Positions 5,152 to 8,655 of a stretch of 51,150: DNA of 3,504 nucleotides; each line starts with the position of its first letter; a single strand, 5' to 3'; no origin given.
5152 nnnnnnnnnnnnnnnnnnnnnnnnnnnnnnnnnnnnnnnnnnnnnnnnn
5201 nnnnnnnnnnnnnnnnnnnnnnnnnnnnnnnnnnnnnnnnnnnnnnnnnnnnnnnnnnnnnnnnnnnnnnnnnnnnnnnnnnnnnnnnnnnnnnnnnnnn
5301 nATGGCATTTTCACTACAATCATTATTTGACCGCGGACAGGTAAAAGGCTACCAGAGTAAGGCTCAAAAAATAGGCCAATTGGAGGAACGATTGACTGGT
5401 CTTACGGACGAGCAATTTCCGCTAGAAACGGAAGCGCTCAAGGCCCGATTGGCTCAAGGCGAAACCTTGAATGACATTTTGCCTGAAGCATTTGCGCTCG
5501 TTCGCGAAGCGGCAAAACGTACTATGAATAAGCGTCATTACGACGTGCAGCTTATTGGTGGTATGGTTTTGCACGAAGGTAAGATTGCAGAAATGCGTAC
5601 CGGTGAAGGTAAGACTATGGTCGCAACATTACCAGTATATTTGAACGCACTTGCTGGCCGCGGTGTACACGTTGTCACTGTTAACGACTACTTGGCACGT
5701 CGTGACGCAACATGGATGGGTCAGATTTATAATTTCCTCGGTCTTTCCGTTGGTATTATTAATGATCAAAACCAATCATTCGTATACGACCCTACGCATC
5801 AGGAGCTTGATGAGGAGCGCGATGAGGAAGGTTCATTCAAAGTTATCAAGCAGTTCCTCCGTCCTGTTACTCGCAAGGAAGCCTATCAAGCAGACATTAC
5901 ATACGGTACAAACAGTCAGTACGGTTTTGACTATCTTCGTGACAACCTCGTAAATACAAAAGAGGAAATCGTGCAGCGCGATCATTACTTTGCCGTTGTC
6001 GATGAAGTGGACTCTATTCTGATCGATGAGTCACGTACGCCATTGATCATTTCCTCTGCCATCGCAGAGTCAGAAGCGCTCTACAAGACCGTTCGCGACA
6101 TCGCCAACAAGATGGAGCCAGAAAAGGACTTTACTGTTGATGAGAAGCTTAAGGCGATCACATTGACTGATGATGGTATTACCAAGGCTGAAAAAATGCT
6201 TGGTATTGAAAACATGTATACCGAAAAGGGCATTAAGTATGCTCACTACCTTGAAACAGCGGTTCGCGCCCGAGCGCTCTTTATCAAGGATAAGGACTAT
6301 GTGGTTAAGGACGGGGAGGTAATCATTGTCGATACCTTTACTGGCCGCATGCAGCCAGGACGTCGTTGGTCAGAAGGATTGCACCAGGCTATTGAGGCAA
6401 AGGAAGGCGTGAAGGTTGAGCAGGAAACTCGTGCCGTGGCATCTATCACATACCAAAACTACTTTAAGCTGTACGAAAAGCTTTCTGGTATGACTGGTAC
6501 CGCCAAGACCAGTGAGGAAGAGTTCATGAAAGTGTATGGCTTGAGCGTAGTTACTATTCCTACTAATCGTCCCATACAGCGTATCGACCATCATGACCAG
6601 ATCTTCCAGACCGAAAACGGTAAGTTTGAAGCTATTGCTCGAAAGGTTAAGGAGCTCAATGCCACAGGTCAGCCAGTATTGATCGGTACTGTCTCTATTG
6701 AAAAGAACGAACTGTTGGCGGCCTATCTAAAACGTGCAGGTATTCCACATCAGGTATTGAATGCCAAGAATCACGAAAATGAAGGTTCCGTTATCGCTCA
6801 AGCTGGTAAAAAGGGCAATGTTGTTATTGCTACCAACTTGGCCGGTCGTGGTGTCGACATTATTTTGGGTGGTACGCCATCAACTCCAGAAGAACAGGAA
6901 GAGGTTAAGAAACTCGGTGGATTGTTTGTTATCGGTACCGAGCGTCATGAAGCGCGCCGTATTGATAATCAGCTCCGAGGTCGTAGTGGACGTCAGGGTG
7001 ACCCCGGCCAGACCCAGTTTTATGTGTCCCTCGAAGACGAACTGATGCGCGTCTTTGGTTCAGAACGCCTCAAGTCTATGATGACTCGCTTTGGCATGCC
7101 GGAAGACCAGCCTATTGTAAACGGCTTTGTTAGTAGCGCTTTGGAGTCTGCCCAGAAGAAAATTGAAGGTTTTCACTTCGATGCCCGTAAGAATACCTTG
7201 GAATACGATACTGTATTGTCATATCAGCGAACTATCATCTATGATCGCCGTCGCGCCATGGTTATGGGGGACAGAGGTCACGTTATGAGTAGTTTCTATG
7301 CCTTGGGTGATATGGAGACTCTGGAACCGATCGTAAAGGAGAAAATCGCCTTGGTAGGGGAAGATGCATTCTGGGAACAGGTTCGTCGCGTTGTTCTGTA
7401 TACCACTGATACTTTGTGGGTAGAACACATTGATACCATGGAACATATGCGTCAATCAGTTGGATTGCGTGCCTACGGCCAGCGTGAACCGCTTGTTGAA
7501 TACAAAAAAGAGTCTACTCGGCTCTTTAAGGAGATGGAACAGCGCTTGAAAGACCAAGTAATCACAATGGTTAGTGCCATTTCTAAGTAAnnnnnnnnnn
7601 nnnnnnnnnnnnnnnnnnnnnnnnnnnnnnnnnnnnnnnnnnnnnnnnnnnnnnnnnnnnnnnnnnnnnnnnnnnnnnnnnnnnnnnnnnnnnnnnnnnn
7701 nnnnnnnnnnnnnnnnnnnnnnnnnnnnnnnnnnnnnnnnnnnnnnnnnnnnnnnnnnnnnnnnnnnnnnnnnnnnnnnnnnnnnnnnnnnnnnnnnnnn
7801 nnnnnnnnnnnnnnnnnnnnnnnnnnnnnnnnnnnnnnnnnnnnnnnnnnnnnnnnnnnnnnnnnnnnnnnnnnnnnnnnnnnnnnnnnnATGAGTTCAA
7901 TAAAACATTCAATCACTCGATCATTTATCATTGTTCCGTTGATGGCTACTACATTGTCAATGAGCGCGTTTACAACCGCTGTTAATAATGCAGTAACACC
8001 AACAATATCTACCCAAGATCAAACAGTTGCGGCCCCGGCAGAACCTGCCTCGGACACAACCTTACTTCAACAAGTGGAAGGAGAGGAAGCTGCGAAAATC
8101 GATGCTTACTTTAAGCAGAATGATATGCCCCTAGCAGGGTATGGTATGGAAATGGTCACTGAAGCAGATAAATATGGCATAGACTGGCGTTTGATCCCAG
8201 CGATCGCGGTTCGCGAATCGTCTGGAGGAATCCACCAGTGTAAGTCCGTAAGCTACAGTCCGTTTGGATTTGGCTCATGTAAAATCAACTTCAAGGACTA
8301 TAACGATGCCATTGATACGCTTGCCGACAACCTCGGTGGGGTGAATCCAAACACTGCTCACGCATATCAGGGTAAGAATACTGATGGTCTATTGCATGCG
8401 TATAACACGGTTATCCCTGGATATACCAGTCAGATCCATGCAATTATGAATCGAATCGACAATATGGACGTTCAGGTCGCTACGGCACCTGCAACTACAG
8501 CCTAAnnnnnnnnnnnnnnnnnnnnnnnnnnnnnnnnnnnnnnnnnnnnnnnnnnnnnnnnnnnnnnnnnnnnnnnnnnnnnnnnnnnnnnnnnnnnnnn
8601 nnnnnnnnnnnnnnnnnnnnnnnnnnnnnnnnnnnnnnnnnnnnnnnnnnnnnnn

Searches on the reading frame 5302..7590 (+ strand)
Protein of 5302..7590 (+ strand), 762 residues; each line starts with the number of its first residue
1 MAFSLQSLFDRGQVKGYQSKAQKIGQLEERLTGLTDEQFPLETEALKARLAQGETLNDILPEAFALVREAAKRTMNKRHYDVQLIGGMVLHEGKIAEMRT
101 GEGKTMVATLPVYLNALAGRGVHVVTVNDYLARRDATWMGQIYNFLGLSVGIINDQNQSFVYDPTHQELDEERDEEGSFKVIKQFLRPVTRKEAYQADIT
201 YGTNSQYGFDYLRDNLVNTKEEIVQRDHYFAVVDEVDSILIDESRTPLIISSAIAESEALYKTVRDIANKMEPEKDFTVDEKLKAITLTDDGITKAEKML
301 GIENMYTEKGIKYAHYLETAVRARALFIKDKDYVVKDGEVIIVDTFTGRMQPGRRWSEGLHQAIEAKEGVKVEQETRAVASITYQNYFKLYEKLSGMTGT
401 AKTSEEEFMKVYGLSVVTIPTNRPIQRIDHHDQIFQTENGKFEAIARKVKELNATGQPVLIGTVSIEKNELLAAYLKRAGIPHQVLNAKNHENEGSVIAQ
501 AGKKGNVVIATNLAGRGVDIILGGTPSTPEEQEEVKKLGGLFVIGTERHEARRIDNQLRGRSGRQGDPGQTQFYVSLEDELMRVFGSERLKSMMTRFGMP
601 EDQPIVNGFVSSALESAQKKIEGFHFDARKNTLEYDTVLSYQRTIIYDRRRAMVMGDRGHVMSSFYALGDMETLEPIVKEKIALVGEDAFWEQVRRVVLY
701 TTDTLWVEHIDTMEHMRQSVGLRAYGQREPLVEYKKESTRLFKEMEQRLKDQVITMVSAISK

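Call 30: search_protein_families(library=pfam, proteins=[window:5302-7590:+])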
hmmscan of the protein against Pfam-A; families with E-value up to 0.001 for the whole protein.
window:5302-7590:+ (762 aa): 5 families
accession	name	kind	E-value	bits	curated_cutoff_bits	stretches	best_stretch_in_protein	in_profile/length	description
PF07517.20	SecA_DEAD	-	2.3e-119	398.4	24.6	1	12-408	11-289/290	SecA DEAD-like domain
PF21090.3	P-loop_SecA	-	1.1e-78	264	27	2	424-527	1-104/205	SecA P-loop domain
PF01043.26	SecA_PP_bind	-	4.3e-41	140.4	23.5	1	257-365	2-110/110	SecA preprotein cross-linking domain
PF07516.18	SecA_SW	-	3.4e-40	138.7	26.7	2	678-759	119-198/200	SecA Wing and Scaffold domain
PF00271.37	Helicase_C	-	0.00045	20.9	23.5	0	443-564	4-108/110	Helicase conserved C-terminal domain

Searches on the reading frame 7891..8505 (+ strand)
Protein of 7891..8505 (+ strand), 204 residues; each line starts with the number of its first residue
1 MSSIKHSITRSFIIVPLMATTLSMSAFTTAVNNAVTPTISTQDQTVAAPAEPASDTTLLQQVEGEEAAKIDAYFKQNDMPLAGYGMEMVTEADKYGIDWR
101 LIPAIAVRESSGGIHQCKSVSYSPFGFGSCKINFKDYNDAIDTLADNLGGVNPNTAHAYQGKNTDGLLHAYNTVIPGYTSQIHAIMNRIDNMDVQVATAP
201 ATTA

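Call 30: search_protein_families(library=pfam, proteins=[window:7891-8505:+])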
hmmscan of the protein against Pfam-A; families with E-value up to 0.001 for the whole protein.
window:7891-8505:+ (204 aa): 1 family
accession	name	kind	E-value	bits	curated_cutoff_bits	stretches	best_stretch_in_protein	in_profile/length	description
PF01832.25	Glucosaminidase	-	0.00047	21.3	30.2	1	90-190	6-122/123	Mannosyl-glycoprotein endo-beta-N-acetylglucosaminidase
